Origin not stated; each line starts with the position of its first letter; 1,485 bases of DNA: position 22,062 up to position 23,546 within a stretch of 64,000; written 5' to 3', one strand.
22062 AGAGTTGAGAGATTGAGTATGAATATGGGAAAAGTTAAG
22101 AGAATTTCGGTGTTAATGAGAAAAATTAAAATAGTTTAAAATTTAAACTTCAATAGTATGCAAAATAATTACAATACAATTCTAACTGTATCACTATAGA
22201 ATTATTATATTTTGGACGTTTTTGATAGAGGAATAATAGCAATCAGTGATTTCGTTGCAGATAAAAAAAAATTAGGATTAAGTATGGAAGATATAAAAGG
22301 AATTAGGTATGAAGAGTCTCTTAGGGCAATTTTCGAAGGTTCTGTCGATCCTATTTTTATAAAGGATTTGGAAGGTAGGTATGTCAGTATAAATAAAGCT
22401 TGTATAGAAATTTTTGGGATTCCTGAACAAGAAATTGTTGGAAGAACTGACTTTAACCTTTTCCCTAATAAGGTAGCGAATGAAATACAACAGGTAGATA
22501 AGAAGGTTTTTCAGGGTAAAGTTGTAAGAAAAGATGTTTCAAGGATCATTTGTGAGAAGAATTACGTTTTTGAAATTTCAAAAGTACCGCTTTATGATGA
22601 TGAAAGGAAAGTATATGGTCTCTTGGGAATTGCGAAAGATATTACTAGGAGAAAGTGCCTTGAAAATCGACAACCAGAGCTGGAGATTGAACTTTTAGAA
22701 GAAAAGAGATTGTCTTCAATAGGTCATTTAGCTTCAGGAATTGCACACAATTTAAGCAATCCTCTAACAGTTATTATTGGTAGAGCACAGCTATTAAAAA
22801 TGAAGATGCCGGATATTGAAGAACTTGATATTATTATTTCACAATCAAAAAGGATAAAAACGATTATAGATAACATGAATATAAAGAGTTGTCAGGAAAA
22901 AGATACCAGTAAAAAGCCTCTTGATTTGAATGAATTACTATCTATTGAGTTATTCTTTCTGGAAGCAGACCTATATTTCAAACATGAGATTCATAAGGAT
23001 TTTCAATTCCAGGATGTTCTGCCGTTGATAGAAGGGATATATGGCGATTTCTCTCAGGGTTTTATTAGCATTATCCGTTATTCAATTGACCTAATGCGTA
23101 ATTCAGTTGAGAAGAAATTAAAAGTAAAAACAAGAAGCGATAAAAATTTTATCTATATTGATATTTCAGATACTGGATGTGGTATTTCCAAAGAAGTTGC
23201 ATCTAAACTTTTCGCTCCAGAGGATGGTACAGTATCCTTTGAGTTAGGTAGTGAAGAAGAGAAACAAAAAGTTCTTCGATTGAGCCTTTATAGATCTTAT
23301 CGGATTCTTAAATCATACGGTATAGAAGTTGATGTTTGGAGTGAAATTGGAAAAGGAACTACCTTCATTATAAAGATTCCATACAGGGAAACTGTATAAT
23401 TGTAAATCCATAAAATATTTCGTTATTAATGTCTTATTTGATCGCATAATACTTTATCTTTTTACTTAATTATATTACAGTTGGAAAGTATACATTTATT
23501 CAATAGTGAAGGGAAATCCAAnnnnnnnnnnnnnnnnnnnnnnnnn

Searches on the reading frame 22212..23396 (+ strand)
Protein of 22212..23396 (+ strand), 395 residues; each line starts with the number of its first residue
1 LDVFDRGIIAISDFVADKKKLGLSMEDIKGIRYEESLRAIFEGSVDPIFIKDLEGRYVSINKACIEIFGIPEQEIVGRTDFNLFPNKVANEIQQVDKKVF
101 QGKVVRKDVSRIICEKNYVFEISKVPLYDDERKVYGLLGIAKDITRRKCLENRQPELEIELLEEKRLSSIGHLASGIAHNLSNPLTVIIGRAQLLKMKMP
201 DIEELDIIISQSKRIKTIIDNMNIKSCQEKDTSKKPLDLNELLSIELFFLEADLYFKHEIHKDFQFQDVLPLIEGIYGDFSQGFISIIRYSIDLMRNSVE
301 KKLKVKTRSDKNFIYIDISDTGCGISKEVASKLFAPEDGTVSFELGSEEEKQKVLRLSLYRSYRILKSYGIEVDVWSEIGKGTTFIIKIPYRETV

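Call 23: search_protein_families(library=pfam, proteins=[window:22212-23396:+], max_evalue=0.0001)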
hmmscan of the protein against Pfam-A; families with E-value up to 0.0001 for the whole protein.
window:22212-23396:+ (395 aa): 6 families
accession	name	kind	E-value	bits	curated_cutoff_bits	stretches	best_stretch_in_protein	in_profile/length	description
PF08448.16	PAS_4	-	1.6e-17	64.2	23.1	1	41-148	1-109/110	PAS fold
PF13426.13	PAS_9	-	2.5e-10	41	27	1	46-145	2-102/103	PAS domain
PF00989.32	PAS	-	2.7e-10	40.7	22.6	1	37-144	3-113/113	PAS fold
PF02518.31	HATPase_c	-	7.7e-10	39.6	26.4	1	295-392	14-110/111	Histidine kinase-, DNA gyrase B-, and HSP90-like ATPase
PF00512.31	HisKA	-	1.8e-09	37.9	26.9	1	172-222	4-57/66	His Kinase A (phospho-acceptor) domain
PF13188.13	PAS_8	-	3.3e-07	30.4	21.8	1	36-86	2-53/65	PAS domain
